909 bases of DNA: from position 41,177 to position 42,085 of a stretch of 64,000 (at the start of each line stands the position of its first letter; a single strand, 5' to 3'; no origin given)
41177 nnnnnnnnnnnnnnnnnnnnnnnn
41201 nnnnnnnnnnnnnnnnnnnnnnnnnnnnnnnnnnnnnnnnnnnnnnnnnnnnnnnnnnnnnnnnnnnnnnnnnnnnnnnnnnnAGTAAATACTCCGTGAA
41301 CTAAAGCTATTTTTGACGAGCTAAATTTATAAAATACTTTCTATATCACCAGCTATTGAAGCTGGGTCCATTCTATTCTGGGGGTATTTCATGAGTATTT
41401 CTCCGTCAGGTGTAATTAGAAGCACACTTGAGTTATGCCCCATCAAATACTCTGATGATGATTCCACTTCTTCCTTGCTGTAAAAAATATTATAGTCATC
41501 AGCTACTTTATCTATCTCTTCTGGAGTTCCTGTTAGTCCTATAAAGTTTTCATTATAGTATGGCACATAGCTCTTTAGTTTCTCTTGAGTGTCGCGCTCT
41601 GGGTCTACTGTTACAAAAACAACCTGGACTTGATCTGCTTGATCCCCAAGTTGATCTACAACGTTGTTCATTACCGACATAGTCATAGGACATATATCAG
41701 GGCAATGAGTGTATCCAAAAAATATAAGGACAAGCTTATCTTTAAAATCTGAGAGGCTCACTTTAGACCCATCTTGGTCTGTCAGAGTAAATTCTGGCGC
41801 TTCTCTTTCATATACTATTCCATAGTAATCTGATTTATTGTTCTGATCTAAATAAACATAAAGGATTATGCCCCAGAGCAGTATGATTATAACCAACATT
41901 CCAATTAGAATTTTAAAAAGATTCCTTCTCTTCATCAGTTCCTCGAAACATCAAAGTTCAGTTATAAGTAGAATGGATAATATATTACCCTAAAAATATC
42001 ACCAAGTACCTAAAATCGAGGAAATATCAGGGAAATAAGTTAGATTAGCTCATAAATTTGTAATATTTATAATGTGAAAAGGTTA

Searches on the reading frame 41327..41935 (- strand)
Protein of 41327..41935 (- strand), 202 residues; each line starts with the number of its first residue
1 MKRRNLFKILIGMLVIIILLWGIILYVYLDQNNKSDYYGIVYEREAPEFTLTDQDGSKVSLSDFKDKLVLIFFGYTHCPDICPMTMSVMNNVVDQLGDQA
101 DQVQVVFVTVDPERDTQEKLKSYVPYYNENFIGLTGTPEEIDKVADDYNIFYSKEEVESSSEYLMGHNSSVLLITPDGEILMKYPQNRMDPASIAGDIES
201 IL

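Call 13: search_protein_families(library=pfam, proteins=[window:41327-41935:-], max_evalue=0.01)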
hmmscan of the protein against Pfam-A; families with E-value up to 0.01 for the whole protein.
window:41327-41935:- (202 aa): 4 families
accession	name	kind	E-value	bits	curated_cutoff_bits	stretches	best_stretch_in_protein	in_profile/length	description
PF02630.20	SCO1-SenC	-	2.9e-50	170.1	22.8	1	47-179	2-133/134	SCO1/SenC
PF00578.27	AhpC-TSA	-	3.9e-14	53.1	26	1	44-180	3-121/124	AhpC/TSA family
PF08534.16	Redoxin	-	1.1e-07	32.1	26.6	1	45-114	5-74/148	Redoxin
PF13905.12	Thioredoxin_8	-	3.1e-06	27.9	27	1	67-151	2-80/94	Thioredoxin-like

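Call 15: find_encoding_contigs(protein=window:41327-41935:-, flank=10000, max_places=10)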
Protein window:41327-41935:- (202 aa): no gene with exactly this product is on record in the collection.

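Call 19: find_homologous_proteins(query=window:41327-41935:-, max_evalue=1e-20)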
Query window:41327-41935:- (202 aa): 6988 proteins with E <= 1e-20 among 8000 candidates; the best 120 are listed.
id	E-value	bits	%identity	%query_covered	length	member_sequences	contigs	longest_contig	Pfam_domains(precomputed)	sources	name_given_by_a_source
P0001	1.3e-125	435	96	100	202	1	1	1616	PF08534.17,PF13905.13,PF02630.21,PF00578.28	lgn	-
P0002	2.0e-124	431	94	100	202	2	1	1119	PF08534.17,PF13905.13,PF02630.21,PF00578.28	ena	-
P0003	3.3e-124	430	94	100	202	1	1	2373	PF08534.17,PF13905.13,PF02630.21,PF00578.28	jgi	-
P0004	6.1e-124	429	95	100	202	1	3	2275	PF08534.17,PF02630.21,PF00578.28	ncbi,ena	-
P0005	2.1e-123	427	94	100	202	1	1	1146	PF08534.17,PF13905.13,PF02630.21,PF00578.28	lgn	-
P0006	9.2e-122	422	92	100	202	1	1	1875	PF08534.17,PF13905.13,PF02630.21,PF00578.28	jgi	-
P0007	3.6e-120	417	90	100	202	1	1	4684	PF08534.17,PF13905.13,PF02630.21,PF00578.28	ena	-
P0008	4.1e-120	417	92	100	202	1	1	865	PF08534.17,PF13905.13,PF02630.21,PF00578.28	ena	-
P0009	2.0e-117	408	88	100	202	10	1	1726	PF08534.17,PF13905.13,PF02630.21,PF00578.28,PF26971.1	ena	-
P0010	2.9e-117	407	88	100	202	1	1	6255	PF08534.17,PF02630.21,PF00578.28,PF26971.1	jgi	-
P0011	4.0e-117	407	87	100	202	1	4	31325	PF08534.17,PF13905.13,PF02630.21,PF00578.28,PF26971.1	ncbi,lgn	-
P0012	5.1e-117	407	87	100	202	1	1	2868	PF08534.17,PF13905.13,PF02630.21,PF00578.28,PF26971.1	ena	-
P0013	5.2e-117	407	95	88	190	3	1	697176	PF08534.17,PF02630.21,PF00578.28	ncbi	-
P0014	8.0e-117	406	88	100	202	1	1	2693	PF08534.17,PF13905.13,PF02630.21,PF00578.28,PF26971.1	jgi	-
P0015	7.4e-116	403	86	100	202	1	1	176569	PF08534.17,PF13905.13,PF02630.21,PF00578.28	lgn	-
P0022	3.1e-114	397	86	100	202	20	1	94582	PF08534.17,PF13905.13,PF02630.21,PF00578.28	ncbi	-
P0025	1.1e-112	392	83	100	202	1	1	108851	PF08534.17,PF13905.13,PF02630.21,PF00578.28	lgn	-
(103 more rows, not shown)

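Call 21: find_related_loci(query=A1, collection=genome_contigs, flank=10000)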
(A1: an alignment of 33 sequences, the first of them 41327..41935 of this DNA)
Query A1 (202 aa) in genome_contigs; peptide patterns used: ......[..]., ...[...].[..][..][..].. (x = any residue, [..] = any of these).
600 stretches matched a pattern (row limit reached: there are more); 596 encode a relative of the query (tblastn E <= 1e-3); the best 80 are kept; 80 distinct loci.
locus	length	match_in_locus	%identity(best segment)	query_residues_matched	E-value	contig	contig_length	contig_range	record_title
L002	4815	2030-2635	87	1-202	2e-115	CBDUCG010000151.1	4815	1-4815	MAG TPA_asm: uncultured bacterium isolate ERR2431957_concoct_61 genome assembly, contig: ERZ23878503.9296, whole genome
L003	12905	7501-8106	58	1-202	9e-82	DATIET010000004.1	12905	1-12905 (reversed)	MAG TPA_asm: Thermodesulfobacteriota bacterium isolate SMAG_U16376 k141_1438493, whole genome shotgun sequence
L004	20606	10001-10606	54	1-202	7e-78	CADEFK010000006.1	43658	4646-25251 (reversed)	uncultured bacterium isolate Candidatus Dadabacteria sp. RBC041 genome assembly, contig: MAG041_6, whole genome shotgun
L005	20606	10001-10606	56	1-202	7e-77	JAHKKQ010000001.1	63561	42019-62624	MAG: Candidatus Dadabacteria bacterium isolate CR_Sed_300A_bin.14 scaffold_10, whole genome shotgun sequence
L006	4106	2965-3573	53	1-202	8e-75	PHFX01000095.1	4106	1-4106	MAG: Candidatus Brocadia sp. WS118 scaffold_198, whole genome shotgun sequence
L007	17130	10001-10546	54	21-202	5e-66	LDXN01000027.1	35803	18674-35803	MAG: Candidatus Dadabacteria bacterium CSP1-2 XU11_C0027, whole genome shotgun sequence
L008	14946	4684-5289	47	8-202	9e-63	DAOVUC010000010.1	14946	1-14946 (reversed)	MAG TPA_asm: Candidatus Dadabacteria bacterium isolate CSMAG_1669 CSMAG_1669_k141_3897583_length_14946_cov_8.0000, whole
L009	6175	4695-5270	47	18-202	2e-61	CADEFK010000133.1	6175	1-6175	uncultured bacterium isolate Candidatus Dadabacteria sp. RBC041 genome assembly, contig: MAG041_133, whole genome shotgu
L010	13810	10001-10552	49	26-202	5e-60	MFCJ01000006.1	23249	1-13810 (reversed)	MAG: Candidatus Dadabacteria bacterium RIFCSPHIGHO2_12_FULL_53_21 rifcsphigho2_12_scaffold_11105, whole genome shotgun s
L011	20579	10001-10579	46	9-202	7e-55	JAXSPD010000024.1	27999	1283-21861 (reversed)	MAG: Candidatus Pampinifervens yunnanense isolate DRTY-6_201601_bin_61 DRTY-6_201601_bins_61_scaffold_24, whole genome s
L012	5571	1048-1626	42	5-202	1e-52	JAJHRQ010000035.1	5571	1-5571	MAG: Thermocrinis sp. isolate Bin P10 scaffold_1372_c1, whole genome shotgun sequence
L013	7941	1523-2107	43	13-202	3e-50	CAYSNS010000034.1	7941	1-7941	MAG TPA_asm: uncultured Aquifex sp. isolate SRP163575_co1_335 genome assembly, contig: NODE_19974_length_7941_cov_3.9348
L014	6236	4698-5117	51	46-185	2e-47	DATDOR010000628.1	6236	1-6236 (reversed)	MAG TPA_asm: Anaerolineales bacterium isolate SMAG_U7899 k141_2563698, whole genome shotgun sequence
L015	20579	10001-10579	41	8-202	2e-47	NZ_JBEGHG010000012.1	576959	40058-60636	Burkholderia sp. LMU1-1-1.1 MRBLMU1_scf2, whole genome shotgun sequence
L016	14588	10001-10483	46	20-179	2e-47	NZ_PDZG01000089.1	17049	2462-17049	Iodobacter sp. BJB302 NODE_89_length_17049_cov_33.351318, whole genome shotgun sequence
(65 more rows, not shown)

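Call 23: find_encoding_contigs(protein=P0013, flank=10000, max_places=4)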
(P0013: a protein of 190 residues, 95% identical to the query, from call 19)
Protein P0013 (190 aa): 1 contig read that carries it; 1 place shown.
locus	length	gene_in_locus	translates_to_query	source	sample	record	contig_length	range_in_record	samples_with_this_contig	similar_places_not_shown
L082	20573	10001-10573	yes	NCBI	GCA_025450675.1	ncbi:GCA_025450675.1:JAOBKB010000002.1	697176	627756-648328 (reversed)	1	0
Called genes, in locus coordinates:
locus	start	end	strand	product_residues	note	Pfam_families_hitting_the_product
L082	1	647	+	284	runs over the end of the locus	PF00106:adh_short, PF08659:KR, PF13460:NAD_binding_10 (weak), PF13561:adh_short_C2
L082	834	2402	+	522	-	PF07690:MFS_1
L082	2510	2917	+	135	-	PF01641:SelR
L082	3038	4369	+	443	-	PF02812:ELFV_dehydrog_N, PF00208:ELFV_dehydrog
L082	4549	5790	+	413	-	PF00324:AA_permease, PF13520:AA_permease_2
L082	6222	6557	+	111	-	-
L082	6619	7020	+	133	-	-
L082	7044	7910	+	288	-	PF12147:Methyltransf_20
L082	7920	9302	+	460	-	PF00155:Aminotran_1_2, PF00266:Aminotran_5 (weak), PF01053:Cys_Met_Meta_PP (weak), PF01041:DegT_DnrJ_EryC1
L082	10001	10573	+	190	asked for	PF00578:AhpC-TSA, PF02630:SCO1-SenC, PF08534:Redoxin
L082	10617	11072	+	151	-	PF04314:LpqE-like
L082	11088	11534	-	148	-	PF04519:Bactofilin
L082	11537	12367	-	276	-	PF01551:Peptidase_M23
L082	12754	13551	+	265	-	PF01656:CbiA, PF02374:ArsA_ATPase (faint), PF06564:CBP_BcsQ (weak), PF09140:MipZ (faint), PF10609:ParA (weak), PF13614:AAA_31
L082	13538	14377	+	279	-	PF02195:ParB_N, PF17762:HTH_ParB, PF23552:ParB_C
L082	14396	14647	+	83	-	PF02700:PurS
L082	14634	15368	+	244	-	PF13507:GATase_5, PF00117:GATase (weak), PF01965:DJ-1_PfpI, PF07685:GATase_3 (weak)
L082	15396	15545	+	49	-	-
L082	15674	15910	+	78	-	PF01206:TusA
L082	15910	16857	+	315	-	PF00291:PALP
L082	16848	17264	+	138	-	PF01398:JAB (weak), PF14464:Prok-JAB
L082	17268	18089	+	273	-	PF00899:ThiF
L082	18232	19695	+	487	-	PF00361:Proton_antipo_M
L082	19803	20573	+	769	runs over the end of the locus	PF13491:FtsK_4TM, PF17854:FtsK_alpha, PF01580:FtsK_SpoIIIE, PF09397:FtsK_gamma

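Call 29: find_encoding_contigs(protein=P0015, flank=10000, max_places=3)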
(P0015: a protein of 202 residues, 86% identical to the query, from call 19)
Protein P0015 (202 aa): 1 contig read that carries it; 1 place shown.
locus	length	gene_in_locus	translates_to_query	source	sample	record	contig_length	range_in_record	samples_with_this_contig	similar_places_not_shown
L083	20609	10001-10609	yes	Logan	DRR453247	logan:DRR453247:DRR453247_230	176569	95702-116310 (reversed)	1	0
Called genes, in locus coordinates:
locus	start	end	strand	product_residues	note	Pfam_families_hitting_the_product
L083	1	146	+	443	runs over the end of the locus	PF02812:ELFV_dehydrog_N, PF00208:ELFV_dehydrog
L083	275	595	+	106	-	-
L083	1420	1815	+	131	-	PF00034:Cytochrom_C, PF13442:Cytochrome_CBB3 (weak)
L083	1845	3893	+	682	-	PF18764:nos_propeller, PF13473:Cupredoxin_1 (weak), PF00116:COX2 (weak)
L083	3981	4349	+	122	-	-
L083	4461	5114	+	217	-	-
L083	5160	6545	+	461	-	PF07602:DUF1565 (faint), PF13229:Beta_helix, PF05048:NosD, PF13229:Beta_helix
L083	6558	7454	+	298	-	PF02463:SMC_N (faint), PF00005:ABC_tran, PF13304:AAA_21 (weak)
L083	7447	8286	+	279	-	PF12679:ABC2_membrane_2, PF12730:ABC2_membrane_4, PF13346:ABC2_membrane_5 (weak), PF12698:ABC2_membrane_3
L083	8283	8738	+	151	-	PF05573:NosL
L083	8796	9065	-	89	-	PF02148:zf-UBP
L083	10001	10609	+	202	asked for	PF00578:AhpC-TSA, PF08534:Redoxin (weak), PF02630:SCO1-SenC, PF13905:Thioredoxin_8 (weak)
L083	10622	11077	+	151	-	PF04314:LpqE-like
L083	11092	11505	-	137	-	PF04519:Bactofilin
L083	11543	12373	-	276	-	PF01551:Peptidase_M23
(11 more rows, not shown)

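Call 30: find_encoding_contigs(protein=P0022, flank=10000, max_places=3)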
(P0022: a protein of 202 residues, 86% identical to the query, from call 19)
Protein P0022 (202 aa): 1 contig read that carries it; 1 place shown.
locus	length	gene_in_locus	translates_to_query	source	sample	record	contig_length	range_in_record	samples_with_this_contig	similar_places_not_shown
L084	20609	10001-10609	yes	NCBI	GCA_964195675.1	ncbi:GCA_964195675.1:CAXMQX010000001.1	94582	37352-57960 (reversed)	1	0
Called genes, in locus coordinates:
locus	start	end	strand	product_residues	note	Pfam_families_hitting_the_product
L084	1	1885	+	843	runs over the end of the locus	PF00027:cNMP_binding, PF12838:Fer4_7 (faint), PF13237:Fer4_10 (faint), PF00970:FAD_binding_6 (weak), PF00175:NAD_binding_1, PF00111:Fer2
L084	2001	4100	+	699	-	PF14537:Cytochrom_c3_2 (faint), PF22113:Mtrc-MtrF_II-IV_dom (faint), PF03264:Cytochrom_NNT (weak), PF13435:Cytochrome_C554, PF14522:Cytochrome_C7 (faint)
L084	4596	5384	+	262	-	PF13489:Methyltransf_23, PF02353:CMAS, PF01209:Ubie_methyltran, PF06325:PrmA, PF13649:Methyltransf_25, PF13847:Methyltransf_31, PF08241:Methyltransf_11, PF08242:Methyltransf_12, +3 more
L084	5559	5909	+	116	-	-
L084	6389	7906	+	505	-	PF01590:GAF, PF11849:DUF3369 (weak), PF13185:GAF_2, PF13492:GAF_3, PF00158:Sigma54_activat, PF14532:Sigma54_activ_2, PF25601:AAA_lid_14, PF02954:HTH_8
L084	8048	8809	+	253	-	PF23023:Anti-Pycsar_Apyc1, PF00753:Lactamase_B, PF12706:Lactamase_B_2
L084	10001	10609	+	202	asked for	PF00578:AhpC-TSA, PF08534:Redoxin, PF02630:SCO1-SenC, PF13905:Thioredoxin_8 (weak)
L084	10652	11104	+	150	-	PF04314:LpqE-like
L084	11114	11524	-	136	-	PF04519:Bactofilin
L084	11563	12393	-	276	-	PF01551:Peptidase_M23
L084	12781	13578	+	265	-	PF01656:CbiA, PF02374:ArsA_ATPase (faint), PF06564:CBP_BcsQ (weak), PF09140:MipZ (faint), PF10609:ParA (weak), PF13614:AAA_31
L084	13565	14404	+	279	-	PF02195:ParB_N, PF17762:HTH_ParB, PF23552:ParB_C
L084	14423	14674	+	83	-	PF02700:PurS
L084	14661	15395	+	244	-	PF13507:GATase_5, PF00117:GATase (weak), PF01965:DJ-1_PfpI, PF07685:GATase_3 (weak)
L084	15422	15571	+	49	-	-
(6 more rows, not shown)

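Call 31: find_encoding_contigs(protein=P0025, flank=10000, max_places=3)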
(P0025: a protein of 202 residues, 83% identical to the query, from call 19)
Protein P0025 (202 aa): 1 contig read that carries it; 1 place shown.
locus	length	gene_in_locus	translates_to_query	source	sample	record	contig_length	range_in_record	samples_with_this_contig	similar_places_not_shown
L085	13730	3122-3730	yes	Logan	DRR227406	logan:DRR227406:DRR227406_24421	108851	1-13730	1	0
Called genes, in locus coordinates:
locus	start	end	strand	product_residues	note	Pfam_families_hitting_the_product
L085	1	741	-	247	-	?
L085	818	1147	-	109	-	-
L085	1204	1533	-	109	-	-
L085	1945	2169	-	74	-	PF07311:Dodecin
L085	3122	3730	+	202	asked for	PF00578:AhpC-TSA, PF08534:Redoxin (weak), PF02630:SCO1-SenC, PF13905:Thioredoxin_8 (weak)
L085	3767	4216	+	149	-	PF04314:LpqE-like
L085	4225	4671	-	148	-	PF04519:Bactofilin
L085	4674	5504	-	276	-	PF01551:Peptidase_M23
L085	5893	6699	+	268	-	PF00142:Fer4_NifH (weak), PF01656:CbiA, PF06564:CBP_BcsQ, PF09140:MipZ (faint), PF10609:ParA (weak), PF13614:AAA_31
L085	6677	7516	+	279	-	PF02195:ParB_N, PF17762:HTH_ParB, PF23552:ParB_C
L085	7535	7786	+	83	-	PF02700:PurS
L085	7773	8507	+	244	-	PF01965:DJ-1_PfpI, PF13507:GATase_5, PF07685:GATase_3 (weak)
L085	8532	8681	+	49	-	-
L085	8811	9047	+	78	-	PF01206:TusA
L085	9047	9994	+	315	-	PF00291:PALP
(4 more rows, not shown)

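Call 48: find_homologous_proteins(query=L082:6619-7020:+, max_evalue=1e-10)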
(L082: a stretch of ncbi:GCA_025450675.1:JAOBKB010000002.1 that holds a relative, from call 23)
Query L082:6619-7020:+ (133 aa): 831 proteins with E <= 1e-10 among 1076 candidates; the best 120 are listed.
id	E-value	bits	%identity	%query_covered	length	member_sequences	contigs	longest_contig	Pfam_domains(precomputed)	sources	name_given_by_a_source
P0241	5.2e-77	274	98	100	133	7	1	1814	-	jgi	-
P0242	1.4e-69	250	86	100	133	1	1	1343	-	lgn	-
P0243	1.9e-69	250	88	100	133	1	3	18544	-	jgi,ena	-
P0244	4.1e-69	249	86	100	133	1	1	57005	-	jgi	-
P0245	9.3e-69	248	86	100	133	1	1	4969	-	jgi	-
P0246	1.0e-67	244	82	100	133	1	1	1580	-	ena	-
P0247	3.2e-67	243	81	99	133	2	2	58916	-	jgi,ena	-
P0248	1.7e-66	240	82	99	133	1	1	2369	-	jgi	jgi:hypothetical protein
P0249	8.7e-66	238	81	99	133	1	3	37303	-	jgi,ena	-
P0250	3.1e-65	236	82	99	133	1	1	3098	-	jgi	jgi:hypothetical protein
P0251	3.2e-65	236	80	99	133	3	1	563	-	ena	-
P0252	4.1e-65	236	80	99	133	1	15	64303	-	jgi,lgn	jgi:hypothetical protein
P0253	4.5e-65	236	78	99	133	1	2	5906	-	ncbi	-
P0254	4.7e-65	236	80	99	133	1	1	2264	-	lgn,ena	-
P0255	5.1e-65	236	80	99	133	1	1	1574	-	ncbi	-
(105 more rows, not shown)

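Call 49: find_encoding_contigs(protein=P0242, flank=10000, max_places=4)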
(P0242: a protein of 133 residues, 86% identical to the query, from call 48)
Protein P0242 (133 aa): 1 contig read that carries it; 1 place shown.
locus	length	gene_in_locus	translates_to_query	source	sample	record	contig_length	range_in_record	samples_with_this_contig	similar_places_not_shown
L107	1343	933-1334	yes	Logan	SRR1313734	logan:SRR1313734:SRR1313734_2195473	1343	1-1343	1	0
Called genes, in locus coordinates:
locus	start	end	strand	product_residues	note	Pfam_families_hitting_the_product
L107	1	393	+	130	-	?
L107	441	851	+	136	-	-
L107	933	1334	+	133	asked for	-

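Call 50: find_encoding_contigs(protein=P0244, flank=10000, max_places=4)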
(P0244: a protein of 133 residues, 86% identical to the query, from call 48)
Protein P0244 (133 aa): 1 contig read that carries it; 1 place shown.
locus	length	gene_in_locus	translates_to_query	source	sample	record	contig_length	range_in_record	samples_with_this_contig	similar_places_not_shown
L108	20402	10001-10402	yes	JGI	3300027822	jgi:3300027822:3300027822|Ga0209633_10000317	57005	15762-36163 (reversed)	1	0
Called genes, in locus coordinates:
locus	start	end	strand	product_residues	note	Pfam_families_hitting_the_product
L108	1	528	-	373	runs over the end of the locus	PF25917:BSH_RND, PF25973:BSH_CzcB (faint), PF25984:BSH_YknX (faint), PF25989:YknX_C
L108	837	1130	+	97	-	PF00216:Bac_DNA_binding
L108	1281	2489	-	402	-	PF02441:Flavoprotein, PF04127:DFP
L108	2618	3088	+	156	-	PF25213:HVO_A0261_N (faint), PF01047:MarR, PF12802:MarR_2 (weak), PF12840:HTH_20 (weak), PF13463:HTH_27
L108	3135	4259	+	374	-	PF01370:Epimerase (weak), PF05368:NmrA, PF13460:NAD_binding_10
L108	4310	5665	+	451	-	PF13237:Fer4_10 (faint), PF13484:Fer4_16 (faint), PF02036:SCP2 (faint)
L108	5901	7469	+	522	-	PF05977:MFS_3 (weak), PF00083:Sugar_tr (weak), PF07690:MFS_1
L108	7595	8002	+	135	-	PF01641:SelR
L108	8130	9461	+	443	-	PF02812:ELFV_dehydrog_N, PF00208:ELFV_dehydrog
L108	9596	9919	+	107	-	-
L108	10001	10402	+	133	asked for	-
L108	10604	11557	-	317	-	PF12810:ALK_LTK_GRD, PF18203:IPTL-CTERM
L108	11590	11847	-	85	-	PF12840:HTH_20, PF24033:DUF7342 (weak), PF01022:HTH_5, PF01047:MarR (weak), PF13412:HTH_24, PF08279:HTH_11, PF21476:PF0610-like_N (weak), PF12802:MarR_2, +2 more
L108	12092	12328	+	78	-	-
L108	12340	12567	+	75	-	-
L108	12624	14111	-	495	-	PF13372:Alginate_exp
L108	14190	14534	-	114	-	PF02082:Rrf2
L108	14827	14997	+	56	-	-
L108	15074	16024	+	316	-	PF00034:Cytochrom_C, PF13442:Cytochrome_CBB3 (faint)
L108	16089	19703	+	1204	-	PF00384:Molybdopterin, PF28599:NarG_dom_V, PF01568:Molydop_binding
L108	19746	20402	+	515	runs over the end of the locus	PF12797:Fer4_2 (faint), PF13237:Fer4_10, PF13247:Fer4_11, PF12838:Fer4_7 (weak), PF14711:Nitr_red_bet_C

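Call 79: find_encoding_contigs(protein=P0243, flank=10000, max_places=4)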
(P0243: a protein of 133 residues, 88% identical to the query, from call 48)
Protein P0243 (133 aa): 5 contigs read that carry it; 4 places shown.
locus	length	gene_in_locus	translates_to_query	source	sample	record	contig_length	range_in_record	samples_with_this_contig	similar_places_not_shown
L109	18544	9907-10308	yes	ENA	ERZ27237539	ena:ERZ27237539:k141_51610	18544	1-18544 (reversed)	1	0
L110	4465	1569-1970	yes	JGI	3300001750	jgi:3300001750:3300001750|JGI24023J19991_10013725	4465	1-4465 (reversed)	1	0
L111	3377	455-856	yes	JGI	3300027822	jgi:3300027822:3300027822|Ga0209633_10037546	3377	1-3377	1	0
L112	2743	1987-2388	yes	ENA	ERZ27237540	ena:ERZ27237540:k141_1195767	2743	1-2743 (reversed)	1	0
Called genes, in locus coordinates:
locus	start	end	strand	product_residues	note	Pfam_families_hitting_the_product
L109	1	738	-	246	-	?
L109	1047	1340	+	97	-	PF00216:Bac_DNA_binding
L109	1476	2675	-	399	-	PF02441:Flavoprotein, PF04127:DFP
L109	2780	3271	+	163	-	PF21984:DnaD_N (faint), PF01047:MarR, PF12802:MarR_2, PF13463:HTH_27 (faint)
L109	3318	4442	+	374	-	PF05368:NmrA, PF13460:NAD_binding_10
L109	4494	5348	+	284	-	PF00106:adh_short, PF08659:KR, PF13460:NAD_binding_10 (weak), PF13561:adh_short_C2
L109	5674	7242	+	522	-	PF07690:MFS_1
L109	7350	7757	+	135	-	PF01641:SelR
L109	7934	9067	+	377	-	PF00324:AA_permease, PF13520:AA_permease_2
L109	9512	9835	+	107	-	-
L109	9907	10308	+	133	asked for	-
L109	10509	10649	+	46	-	-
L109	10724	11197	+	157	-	PF12147:Methyltransf_20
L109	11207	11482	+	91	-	-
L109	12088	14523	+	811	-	PF01266:DAO (faint), PF07992:Pyr_redox_2, PF13738:Pyr_redox_3 (weak), PF00070:Pyr_redox, PF18267:Rubredoxin_C, PF04324:Fer2_BFD, PF03460:NIR_SIR_ferr, PF01077:NIR_SIR, +1 more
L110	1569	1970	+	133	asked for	-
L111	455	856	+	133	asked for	-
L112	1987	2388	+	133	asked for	-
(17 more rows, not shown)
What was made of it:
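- Tried and rejected: The contigs looked up belong to the L082 lineage or to other strains (calls 48-50, 79).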
